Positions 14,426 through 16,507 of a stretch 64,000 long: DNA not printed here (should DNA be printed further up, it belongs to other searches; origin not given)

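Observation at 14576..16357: Large subunit looks like a four-fold (2 x 2) lipocalin / MoaF / phenolic-acid-decarboxylase-like barrel array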

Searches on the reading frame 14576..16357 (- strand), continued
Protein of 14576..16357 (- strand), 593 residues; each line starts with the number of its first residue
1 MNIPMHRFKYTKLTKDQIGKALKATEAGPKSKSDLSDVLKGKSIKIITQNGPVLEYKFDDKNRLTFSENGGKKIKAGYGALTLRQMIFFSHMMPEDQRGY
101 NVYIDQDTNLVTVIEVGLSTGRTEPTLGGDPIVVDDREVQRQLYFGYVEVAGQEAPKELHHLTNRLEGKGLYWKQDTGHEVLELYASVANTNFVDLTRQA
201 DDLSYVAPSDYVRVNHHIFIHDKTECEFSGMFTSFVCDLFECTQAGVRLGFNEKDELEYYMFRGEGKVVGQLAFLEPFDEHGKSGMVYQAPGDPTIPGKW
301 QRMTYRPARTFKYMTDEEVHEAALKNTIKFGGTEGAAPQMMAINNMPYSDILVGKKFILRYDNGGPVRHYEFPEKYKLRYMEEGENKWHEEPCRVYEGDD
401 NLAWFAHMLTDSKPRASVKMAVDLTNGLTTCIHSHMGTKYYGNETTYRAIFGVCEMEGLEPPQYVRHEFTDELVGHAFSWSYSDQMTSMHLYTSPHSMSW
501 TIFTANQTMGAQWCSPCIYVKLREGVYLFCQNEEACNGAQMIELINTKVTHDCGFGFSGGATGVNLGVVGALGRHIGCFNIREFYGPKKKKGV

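Call 36: search_protein_families(library=pfam, proteins=[L034:3276-6611:+, L034:6877-8520:+, L065:3386-6475:+, L065:6450-7649:+, L065:10594-12207:-, L065:2250-3374:+, L022:4006-7338:+, L022:10637-12370:+, L037:10918-15210:+, L054:10575-12254:+], max_evalue=0.001)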
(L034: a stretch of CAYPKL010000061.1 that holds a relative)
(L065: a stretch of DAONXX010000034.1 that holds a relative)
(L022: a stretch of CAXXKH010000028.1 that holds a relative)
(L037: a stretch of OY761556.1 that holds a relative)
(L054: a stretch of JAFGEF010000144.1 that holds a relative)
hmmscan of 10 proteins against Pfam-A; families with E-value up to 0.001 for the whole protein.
L034:3276-6611:+ (1111 aa): 1 family
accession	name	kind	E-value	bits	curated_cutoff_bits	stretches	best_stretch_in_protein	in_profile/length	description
PF08532.16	Glyco_hydro_42M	-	2.3e-05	24.5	25.8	1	867-908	49-90/207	Beta-galactosidase trimerisation domain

L034:6877-8520:+ (547 aa): 1 family
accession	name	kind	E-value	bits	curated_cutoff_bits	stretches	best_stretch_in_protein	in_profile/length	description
PF13229.12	Beta_helix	-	1.1e-06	28.8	25.9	1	266-392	21-142/158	Right handed beta helix region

L065:3386-6475:+ (1029 aa): 3 families
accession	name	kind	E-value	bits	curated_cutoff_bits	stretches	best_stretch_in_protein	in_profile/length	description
PF00873.25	ACR_tran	-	1e-263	878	28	1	5-1022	1-1020/1021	AcrB/AcrD/AcrF family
PF03176.21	MMPL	-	4.6e-06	26.2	20.5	1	857-1025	139-305/333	MMPL family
PF02355.23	SecD_SecF_C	-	3.5e-05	23.7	20.5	1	862-1015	29-183/189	Protein export membrane protein SecD/SecF, C-terminal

L065:6450-7649:+ (399 aa): 1 family
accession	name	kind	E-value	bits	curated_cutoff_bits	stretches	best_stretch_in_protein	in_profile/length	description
PF02321.23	OEP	-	6.4e-22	78.7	22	2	31-205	3-187/187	Outer membrane efflux protein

L065:10594-12207:- (537 aa): 8 families
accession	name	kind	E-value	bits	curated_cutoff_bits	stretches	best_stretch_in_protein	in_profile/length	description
PF00009.33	GTP_EFTU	-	2.6e-51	174.4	26.5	1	11-277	1-187/188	Elongation factor Tu GTP binding domain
PF16658.11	RF3_C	-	7.9e-40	136.2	40.1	1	387-514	1-131/132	Class II release factor RF3, C-terminal domain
PF22042.2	EF-G_D2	-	1e-22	80.5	27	1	296-381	2-83/84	Elongation factor G domain 2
PF01926.29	MMR_HSR1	-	2.7e-08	34.3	21.9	1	16-143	2-113/113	50S ribosome-binding GTPase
PF00025.27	Arf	-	9.7e-06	25.6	22.3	1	72-164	48-145/174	ADP-ribosylation factor family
PF09439.16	SRPRB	-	6.5e-05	22.8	25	1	12-163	2-139/178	Signal recognition particle receptor beta subunit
PF02421.24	FeoB_N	-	8.4e-05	22.6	27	0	66-169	31-141/156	Ferrous iron transport protein B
PF03144.31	GTP_EFTU_D2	-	9.5e-05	23.2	30.3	1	314-380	2-73/73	Elongation factor Tu domain 2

L065:2250-3374:+ (374 aa): 3 families
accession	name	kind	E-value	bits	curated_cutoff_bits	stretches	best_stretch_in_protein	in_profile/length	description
PF16576.10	HlyD_D23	-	2.1e-09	37.4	30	1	62-239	6-169/214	Barrel-sandwich domain of CusB or HlyD membrane-fusion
PF13437.12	HlyD_3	-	1.3e-05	26.4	22.2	1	182-277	3-95/106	HlyD family secretion protein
PF00364.28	Biotin_lipoyl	-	9.2e-05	22.6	22.1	1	181-209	45-73/73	Biotin-requiring enzyme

L022:4006-7338:+ (1110 aa): 2 families
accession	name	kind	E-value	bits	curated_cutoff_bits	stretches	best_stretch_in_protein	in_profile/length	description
PF07715.20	Plug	-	7.2e-18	65.5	23.9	1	95-214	4-107/107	TonB-dependent Receptor Plug Domain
PF00593.30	TonB_dep_Rec_b-barrel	-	1.7e-17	64.9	27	1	473-1071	42-436/436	TonB dependent receptor-like, beta-barrel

L022:10637-12370:+ (577 aa): 0 families

L037:10918-15210:+ (1430 aa): 5 families
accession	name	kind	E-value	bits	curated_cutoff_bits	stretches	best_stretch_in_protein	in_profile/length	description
PF25183.1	OMP_b-brl_4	-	7.4e-115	385.6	30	1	256-1384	1-812/838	Outer membrane beta barrel domain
PF13620.12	CarboxypepD_reg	-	5e-21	75.3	32.3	1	45-126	1-82/82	Carboxypeptidase regulatory-like domain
PF17210.9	SdrD_B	-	5.9e-06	26.9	29.7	1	52-100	18-66/112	SdrD B-like domain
PF13715.12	CarbopepD_reg_2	-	8.7e-06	26.1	32.2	1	46-125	1-76/88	CarboxypepD_reg-like domain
PF07715.20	Plug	-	2e-05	25.5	23.9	1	153-250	10-103/107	TonB-dependent Receptor Plug Domain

L054:10575-12254:+ (559 aa): 0 families

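Call 39: search_protein_families(library=pfam, alignment_id=A2, max_evalue=0.00001)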
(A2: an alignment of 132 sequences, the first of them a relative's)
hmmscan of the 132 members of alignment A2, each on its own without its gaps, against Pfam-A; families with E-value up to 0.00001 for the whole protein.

A. member 1, L005:4786-5670:- (294 aa): 0 families

B. families by the number of members that match (of 132 scanned): 134 families (the first 25 are shown)
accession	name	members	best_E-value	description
PF07690.21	MFS_1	5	1.4e-68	Major Facilitator Superfamily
PF00171.27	Aldedh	4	2.4e-87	Aldehyde dehydrogenase family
PF00083.30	Sugar_tr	4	1.7e-14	Sugar (and other) transporter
PF02776.23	TPP_enzyme_N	3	3.2e-38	Thiamine pyrophosphate enzyme, N-terminal TPP binding domain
PF02775.26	TPP_enzyme_C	3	1.5e-32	Thiamine pyrophosphate enzyme, C-terminal TPP binding domain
PF00205.28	TPP_enzyme_M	3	5.7e-22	Thiamine pyrophosphate enzyme, central domain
PF00135.34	COesterase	2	4.7e-106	Carboxylesterase family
PF00331.26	Glyco_hydro_10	2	7.3e-93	Glycosyl hydrolase family 10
PF00144.29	Beta-lactamase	2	6.9e-65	Beta-lactamase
PF13347.12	MFS_2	2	2.7e-56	MFS/sugar transport protein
PF00593.30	TonB_dep_Rec_b-barrel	2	1.2e-51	TonB dependent receptor-like, beta-barrel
PF05977.19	MFS_3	2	6.9e-50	Transmembrane secretion effector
PF02730.20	AFOR_N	2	2.3e-49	Aldehyde ferredoxin oxidoreductase, N-terminal domain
PF07715.20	Plug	2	4.3e-26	TonB-dependent Receptor Plug Domain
PF13577.12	SnoaL_4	2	4.1e-25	SnoaL-like domain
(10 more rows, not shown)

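Call 41: search_solved_structures(query=L031:14677-15699:+, max_evalue=1, show_alignments=1)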
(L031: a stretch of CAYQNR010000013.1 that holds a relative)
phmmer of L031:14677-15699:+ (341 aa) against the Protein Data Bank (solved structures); distinct sequences matched with E-value up to 1: 0.

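Call 50: search_protein_families(library=pfam, proteins=[L009:6018-7868:+, L027:6500-7879:+, L031:12824-14311:+, L031:15802-16647:+, L023:6313-7839:+, L018:5849-7558:+, L025:5806-7302:-, L019:6754-7836:-, L044:5597-6565:+, L060:5790-7355:+], max_evalue=0.00001)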
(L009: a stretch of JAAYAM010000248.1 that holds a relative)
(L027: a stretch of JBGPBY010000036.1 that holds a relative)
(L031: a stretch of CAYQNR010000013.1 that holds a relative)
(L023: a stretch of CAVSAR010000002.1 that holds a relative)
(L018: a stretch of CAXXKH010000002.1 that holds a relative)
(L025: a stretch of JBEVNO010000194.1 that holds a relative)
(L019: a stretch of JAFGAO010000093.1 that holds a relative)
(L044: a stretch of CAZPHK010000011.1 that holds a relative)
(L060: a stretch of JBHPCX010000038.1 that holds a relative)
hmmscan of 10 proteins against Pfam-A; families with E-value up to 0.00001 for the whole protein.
L009:6018-7868:+ (617 aa): 3 families
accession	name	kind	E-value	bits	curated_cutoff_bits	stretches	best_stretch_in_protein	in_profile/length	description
PF02776.23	TPP_enzyme_N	-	8.7e-38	129.2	26.8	1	47-162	1-114/119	Thiamine pyrophosphate enzyme, N-terminal TPP binding domain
PF02775.26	TPP_enzyme_C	-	1.4e-31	109.8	21.9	1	460-604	4-151/151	Thiamine pyrophosphate enzyme, C-terminal TPP binding domain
PF00205.28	TPP_enzyme_M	-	5.7e-22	78.3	30.4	1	257-386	7-137/137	Thiamine pyrophosphate enzyme, central domain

L027:6500-7879:+ (460 aa): 2 families
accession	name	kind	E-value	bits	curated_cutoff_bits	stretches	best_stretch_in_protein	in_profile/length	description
PF00144.29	Beta-lactamase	-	3.9e-63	214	27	1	24-340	7-317/329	Beta-lactamase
PF11954.13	DUF3471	-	9.5e-09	36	29.3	1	366-447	4-89/103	Domain of unknown function (DUF3471)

L031:12824-14311:+ (496 aa): 1 family
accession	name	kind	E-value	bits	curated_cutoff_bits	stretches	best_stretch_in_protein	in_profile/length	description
PF00474.23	SSF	-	1.6e-23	83.7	22.8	1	54-433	22-406/406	Sodium:solute symporter family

L031:15802-16647:+ (282 aa): 1 family
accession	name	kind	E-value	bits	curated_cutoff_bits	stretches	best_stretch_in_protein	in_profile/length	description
PF00753.33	Lactamase_B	-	5e-12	46.6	22.7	1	28-212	8-196/196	Metallo-beta-lactamase superfamily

L023:6313-7839:+ (509 aa): 3 families
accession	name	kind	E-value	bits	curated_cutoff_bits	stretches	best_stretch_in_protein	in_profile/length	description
PF00135.34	COesterase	-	4.7e-106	356.2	27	1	20-485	7-501/515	Carboxylesterase family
PF20434.5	BD-FAE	-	4.1e-12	46.5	26.8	1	98-222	1-114/215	BD-FAE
PF07859.19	Abhydrolase_3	-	5.7e-08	33.2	25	0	175-224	49-98/210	alpha/beta hydrolase fold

L018:5849-7558:+ (570 aa): 3 families
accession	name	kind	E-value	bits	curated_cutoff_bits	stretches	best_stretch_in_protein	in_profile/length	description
PF07690.21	MFS_1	-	2.7e-51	175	33.4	1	77-468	2-346/347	Major Facilitator Superfamily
PF00083.30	Sugar_tr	-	1.7e-14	54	22.3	1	106-241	47-188/452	Sugar (and other) transporter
PF06609.19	TRI12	-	3.1e-08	33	23.2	1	91-490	64-479/599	Fungal trichothecene efflux pump (TRI12)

L025:5806-7302:- (498 aa): 1 family
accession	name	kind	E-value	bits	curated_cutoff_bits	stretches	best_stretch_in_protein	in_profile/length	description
PF00171.27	Aldedh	-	2.4e-87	293.8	23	1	65-491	34-460/461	Aldehyde dehydrogenase family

L019:6754-7836:- (360 aa): 1 family
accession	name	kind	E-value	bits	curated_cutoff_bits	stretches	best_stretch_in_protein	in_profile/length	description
PF01208.23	URO-D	-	3.7e-11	43.1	23.9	1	165-319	164-309/346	Uroporphyrinogen decarboxylase (URO-D)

L044:5597-6565:+ (323 aa): 2 families
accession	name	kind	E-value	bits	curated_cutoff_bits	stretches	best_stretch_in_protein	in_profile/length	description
PF00480.26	ROK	-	9.8e-65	219.4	22.9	1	8-314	2-291/294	ROK family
PF02685.22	Glucokinase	-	1.3e-06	28.1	22.1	0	11-271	4-267/314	Glucokinase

L060:5790-7355:+ (522 aa): 6 families
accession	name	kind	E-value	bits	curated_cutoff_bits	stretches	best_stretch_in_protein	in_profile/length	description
PF01078.27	Mg_chelatase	-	1.1e-97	325.9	20.3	1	205-411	1-206/207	Magnesium chelatase, subunit ChlI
PF13541.12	ChlI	-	1.2e-48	164.4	27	1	34-155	1-121/121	Subunit ChlI of Mg-chelatase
PF13335.12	Mg_chelatase_C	-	4.4e-31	107.8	26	1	419-514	2-94/94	Magnesium chelatase, subunit ChlI C-terminal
PF00493.29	MCM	-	1.3e-10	41.2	23.3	0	304-368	114-178/224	MCM P-loop domain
PF07728.20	AAA_5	-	3.4e-10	40.5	22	0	228-252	1-26/139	AAA domain (dynein-related subfamily)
PF00158.32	Sigma54_activat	-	1.3e-08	35.1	20.2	1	214-362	10-142/168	Sigma-54 interaction domain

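Call 70: search_solved_structures(query=A4, max_evalue=1, show_alignments=1)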
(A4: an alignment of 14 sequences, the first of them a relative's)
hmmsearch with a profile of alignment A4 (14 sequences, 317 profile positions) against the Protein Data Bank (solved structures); distinct sequences matched with E-value up to 1: 2.
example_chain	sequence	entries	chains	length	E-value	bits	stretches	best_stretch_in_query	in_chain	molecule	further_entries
8uzp_M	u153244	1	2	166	0.2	13.9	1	99-191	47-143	stem_mimetic_01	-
6nx2_A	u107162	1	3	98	0.42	12.8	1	110-171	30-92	Design construct AAA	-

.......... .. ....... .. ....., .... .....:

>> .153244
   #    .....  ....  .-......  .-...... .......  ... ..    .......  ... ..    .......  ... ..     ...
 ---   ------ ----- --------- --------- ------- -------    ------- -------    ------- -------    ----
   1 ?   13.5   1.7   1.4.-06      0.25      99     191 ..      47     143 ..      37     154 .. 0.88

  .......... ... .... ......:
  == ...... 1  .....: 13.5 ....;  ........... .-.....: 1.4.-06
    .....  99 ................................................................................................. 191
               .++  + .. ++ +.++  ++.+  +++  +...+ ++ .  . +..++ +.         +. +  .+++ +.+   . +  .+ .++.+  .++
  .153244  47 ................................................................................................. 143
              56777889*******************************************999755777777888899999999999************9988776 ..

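Call 71: search_protein_families(library=ncbifam, proteins=[L031:14677-15699:+, L055:4695-5702:+, L054:10575-12251:+], max_evalue=1)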
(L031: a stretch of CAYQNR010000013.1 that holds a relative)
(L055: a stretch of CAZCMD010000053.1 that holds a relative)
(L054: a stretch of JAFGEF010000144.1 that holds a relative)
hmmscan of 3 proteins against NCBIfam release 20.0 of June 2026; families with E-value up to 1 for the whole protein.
L031:14677-15699:+ (341 aa): 0 families

L055:4695-5702:+ (336 aa): 0 families

L054:10575-12251:+ (559 aa): 2 families
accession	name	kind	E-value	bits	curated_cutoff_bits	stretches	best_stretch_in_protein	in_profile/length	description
NF010711.0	PRK14113.1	equivalog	0.002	17.7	240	1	371-419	42-88/152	urease accessory protein UreE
NF002190.0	PRK01045.1-4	subfamily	0.12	11.2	389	0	113-158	125-169/321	4-hydroxy-3-methylbut-2-enyl diphosphate reductase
